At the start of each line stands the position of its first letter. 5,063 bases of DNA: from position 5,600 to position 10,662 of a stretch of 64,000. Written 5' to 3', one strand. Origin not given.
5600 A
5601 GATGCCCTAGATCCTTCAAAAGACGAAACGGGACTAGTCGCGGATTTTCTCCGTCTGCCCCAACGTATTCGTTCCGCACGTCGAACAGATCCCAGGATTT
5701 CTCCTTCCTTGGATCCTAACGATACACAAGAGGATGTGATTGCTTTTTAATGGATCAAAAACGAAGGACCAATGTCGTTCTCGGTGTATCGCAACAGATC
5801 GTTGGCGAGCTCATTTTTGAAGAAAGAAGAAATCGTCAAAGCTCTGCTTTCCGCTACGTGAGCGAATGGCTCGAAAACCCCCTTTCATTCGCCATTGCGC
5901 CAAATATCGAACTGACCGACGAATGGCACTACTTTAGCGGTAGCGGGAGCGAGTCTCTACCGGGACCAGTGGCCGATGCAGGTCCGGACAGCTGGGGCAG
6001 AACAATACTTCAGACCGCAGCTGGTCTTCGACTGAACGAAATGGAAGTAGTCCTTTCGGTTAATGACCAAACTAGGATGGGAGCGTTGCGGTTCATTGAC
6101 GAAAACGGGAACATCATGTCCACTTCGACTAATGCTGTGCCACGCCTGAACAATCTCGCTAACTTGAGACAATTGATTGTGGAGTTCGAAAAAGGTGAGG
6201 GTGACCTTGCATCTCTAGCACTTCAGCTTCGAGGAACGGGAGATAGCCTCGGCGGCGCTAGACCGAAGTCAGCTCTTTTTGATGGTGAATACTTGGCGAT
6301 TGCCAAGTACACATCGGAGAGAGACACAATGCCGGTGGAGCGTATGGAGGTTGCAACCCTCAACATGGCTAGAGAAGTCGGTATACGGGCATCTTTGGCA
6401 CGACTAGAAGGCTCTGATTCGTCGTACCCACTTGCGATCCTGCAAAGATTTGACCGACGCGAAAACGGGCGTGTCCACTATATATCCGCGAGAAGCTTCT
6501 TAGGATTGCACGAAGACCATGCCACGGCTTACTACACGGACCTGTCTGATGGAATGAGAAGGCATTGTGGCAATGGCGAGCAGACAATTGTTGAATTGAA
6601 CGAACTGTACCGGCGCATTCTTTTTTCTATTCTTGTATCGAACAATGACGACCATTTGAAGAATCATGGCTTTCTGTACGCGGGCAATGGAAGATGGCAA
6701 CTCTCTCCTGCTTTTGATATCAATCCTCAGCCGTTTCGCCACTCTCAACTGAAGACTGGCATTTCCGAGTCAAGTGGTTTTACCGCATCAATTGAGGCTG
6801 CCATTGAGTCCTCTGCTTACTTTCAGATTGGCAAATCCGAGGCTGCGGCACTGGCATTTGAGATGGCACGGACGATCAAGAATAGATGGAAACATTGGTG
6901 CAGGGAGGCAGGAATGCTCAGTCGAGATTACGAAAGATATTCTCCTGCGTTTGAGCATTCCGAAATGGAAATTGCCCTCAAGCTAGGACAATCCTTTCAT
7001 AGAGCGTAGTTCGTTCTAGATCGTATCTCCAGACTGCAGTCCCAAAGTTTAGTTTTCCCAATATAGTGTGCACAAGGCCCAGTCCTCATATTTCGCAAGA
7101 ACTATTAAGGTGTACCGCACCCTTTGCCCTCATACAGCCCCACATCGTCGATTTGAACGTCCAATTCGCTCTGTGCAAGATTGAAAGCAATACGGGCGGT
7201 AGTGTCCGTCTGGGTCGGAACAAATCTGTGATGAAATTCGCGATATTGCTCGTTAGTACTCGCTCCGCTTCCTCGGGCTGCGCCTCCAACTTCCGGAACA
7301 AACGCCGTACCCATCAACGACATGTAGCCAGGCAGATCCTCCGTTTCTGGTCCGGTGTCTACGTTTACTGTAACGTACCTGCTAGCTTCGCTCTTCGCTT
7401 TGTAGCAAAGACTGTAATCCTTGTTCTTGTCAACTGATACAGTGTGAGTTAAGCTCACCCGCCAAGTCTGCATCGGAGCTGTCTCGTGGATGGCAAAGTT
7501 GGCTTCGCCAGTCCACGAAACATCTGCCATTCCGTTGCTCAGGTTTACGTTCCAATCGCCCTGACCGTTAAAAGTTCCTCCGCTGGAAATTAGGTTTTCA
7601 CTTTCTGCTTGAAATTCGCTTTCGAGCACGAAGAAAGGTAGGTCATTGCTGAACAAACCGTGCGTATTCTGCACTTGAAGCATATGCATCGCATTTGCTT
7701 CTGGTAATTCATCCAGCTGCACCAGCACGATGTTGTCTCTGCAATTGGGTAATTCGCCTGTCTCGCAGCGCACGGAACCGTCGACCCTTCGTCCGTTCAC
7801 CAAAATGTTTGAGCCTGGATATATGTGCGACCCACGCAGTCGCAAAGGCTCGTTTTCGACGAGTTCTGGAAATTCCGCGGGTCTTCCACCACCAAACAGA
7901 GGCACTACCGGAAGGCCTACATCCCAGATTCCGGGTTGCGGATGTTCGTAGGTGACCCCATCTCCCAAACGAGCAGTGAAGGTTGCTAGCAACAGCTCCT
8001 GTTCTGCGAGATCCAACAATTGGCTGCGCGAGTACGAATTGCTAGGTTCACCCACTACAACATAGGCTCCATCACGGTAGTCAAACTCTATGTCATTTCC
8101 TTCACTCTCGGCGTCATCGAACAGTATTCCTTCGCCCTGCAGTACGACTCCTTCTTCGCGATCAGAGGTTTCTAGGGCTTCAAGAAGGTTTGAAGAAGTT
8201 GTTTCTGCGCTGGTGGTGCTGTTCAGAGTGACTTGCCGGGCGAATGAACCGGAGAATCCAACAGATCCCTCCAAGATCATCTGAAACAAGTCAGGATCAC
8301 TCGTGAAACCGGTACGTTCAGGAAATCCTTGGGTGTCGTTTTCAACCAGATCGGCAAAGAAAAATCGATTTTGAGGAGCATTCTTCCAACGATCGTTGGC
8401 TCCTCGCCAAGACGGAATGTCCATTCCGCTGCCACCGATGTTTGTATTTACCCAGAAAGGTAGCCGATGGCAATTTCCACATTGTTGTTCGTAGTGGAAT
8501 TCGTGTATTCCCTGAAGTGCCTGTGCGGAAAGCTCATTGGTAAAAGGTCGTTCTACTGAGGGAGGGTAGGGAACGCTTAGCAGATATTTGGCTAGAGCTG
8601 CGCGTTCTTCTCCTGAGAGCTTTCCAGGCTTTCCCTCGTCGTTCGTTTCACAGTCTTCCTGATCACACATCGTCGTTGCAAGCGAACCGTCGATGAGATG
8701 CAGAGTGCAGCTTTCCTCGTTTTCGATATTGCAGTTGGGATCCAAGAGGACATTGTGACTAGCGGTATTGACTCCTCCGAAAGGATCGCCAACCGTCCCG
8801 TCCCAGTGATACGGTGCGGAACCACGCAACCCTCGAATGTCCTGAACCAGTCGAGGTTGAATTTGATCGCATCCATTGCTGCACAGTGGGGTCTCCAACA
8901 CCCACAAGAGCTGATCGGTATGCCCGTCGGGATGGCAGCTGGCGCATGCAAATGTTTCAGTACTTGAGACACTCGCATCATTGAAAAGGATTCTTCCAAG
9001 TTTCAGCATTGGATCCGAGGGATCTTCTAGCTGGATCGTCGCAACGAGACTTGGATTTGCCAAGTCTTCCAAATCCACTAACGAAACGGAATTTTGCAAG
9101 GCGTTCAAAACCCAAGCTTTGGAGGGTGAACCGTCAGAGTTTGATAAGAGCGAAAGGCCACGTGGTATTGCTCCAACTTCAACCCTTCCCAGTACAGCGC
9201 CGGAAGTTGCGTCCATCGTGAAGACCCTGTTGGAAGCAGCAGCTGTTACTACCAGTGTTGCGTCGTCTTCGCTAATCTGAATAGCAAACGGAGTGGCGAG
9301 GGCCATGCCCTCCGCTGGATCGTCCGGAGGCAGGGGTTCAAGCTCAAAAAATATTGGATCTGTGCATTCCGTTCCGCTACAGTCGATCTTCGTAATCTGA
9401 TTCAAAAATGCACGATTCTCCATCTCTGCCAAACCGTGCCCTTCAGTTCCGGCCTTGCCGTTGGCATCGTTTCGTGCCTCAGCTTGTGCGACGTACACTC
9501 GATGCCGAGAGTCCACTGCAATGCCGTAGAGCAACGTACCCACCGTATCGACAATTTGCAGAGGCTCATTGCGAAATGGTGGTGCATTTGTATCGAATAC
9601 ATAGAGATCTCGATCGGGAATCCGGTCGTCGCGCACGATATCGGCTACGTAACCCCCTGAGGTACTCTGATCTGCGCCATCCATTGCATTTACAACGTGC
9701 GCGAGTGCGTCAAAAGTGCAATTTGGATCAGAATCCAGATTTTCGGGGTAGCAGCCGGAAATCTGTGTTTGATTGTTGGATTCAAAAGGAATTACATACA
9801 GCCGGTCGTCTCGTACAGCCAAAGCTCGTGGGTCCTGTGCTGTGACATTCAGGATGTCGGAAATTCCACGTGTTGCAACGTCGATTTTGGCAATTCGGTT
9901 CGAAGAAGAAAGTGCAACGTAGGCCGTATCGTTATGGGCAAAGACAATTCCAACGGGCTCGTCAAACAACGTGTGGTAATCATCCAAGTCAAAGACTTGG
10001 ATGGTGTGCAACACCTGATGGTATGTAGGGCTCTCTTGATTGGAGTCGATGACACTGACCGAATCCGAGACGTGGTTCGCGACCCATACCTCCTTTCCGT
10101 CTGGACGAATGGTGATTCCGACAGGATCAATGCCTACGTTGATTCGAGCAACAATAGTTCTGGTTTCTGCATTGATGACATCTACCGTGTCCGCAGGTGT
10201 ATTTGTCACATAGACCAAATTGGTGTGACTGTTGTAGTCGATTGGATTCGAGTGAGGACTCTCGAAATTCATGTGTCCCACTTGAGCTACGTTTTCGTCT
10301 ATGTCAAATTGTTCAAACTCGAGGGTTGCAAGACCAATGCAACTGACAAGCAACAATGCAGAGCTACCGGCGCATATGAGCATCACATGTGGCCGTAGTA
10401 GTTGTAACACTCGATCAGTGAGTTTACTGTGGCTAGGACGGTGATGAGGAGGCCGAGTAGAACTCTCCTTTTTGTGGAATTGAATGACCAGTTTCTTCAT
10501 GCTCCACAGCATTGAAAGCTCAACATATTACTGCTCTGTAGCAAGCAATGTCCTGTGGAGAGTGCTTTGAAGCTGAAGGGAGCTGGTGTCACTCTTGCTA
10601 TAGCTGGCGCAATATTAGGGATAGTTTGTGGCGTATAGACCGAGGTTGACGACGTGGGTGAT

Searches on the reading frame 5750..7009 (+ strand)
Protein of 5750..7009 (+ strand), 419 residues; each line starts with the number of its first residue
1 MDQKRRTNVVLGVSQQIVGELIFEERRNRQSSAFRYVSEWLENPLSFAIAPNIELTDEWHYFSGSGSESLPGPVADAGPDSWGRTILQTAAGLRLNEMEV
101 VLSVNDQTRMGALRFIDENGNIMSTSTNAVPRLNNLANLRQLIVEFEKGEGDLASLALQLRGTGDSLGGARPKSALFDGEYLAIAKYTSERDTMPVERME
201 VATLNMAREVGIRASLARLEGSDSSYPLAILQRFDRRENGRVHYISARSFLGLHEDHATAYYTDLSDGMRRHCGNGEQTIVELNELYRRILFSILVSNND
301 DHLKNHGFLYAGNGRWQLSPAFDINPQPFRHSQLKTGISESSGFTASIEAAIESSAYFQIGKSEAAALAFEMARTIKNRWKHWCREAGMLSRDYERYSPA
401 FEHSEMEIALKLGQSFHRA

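Call 13: search_protein_families(library=pfam, proteins=[window:5750-7009:+], max_evalue=0.001)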
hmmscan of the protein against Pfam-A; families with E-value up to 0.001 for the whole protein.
window:5750-7009:+ (419 aa): 2 families
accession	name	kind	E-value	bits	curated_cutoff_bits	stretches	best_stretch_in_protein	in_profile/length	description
PF07804.18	HipA_C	-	6.6e-38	130.9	30.5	1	166-380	2-213/213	HipA-like C-terminal domain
PF13657.11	Couple_hipA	-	7.1e-07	30.1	22.5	1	14-115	6-98/99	HipA N-terminal domain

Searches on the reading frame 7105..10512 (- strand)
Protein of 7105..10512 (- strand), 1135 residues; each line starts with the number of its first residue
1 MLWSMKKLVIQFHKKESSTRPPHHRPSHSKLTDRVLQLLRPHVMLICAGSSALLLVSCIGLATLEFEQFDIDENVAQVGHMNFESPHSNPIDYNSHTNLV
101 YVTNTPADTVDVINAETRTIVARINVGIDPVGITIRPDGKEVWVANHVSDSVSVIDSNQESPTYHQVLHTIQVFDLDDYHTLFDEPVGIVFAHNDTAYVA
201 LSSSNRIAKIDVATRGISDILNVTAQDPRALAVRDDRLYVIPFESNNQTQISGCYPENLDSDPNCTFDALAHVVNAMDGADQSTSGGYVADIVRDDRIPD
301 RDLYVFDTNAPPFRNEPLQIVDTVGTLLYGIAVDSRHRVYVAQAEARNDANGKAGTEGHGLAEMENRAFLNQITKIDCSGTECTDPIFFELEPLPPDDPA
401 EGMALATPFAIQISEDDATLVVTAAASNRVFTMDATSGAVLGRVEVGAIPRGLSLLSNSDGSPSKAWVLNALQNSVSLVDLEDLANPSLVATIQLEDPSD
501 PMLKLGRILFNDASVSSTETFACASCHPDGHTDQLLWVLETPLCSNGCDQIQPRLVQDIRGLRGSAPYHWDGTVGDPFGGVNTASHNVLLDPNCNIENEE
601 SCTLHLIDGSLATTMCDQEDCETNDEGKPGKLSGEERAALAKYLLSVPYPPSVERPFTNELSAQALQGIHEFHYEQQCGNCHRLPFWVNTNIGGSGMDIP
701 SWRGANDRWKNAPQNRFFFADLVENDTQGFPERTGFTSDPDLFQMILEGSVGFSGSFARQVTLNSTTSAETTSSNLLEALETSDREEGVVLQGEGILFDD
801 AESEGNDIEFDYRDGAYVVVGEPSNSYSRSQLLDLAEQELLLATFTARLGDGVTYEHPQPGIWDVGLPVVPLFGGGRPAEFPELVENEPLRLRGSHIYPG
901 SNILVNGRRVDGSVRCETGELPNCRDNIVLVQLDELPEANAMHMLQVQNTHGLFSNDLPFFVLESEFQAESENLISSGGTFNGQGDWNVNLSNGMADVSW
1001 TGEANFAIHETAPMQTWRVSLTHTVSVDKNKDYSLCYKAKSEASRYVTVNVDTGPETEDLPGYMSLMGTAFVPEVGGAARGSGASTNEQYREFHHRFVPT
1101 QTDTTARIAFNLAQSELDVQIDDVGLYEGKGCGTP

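Call 13: search_protein_families(library=pfam, proteins=[window:7105-10512:-], max_evalue=0.001)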
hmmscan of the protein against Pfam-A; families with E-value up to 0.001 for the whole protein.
window:7105-10512:- (1135 aa): 2 families
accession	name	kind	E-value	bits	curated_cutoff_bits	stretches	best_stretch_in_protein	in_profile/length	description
PF21783.3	YNCE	-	1.1e-09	38.5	27.1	1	90-159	32-101/339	YNCE-like beta-propeller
PF03150.19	CCP_MauG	-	8.8e-07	30.1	25.6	1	503-575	4-72/149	Di-haem cytochrome c peroxidase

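Call 50: search_protein_families(library=padloc, proteins=[window:7105-10512:-], max_evalue=0.01)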
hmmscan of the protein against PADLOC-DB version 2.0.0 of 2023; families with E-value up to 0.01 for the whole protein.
window:7105-10512:- (1135 aa): 0 families
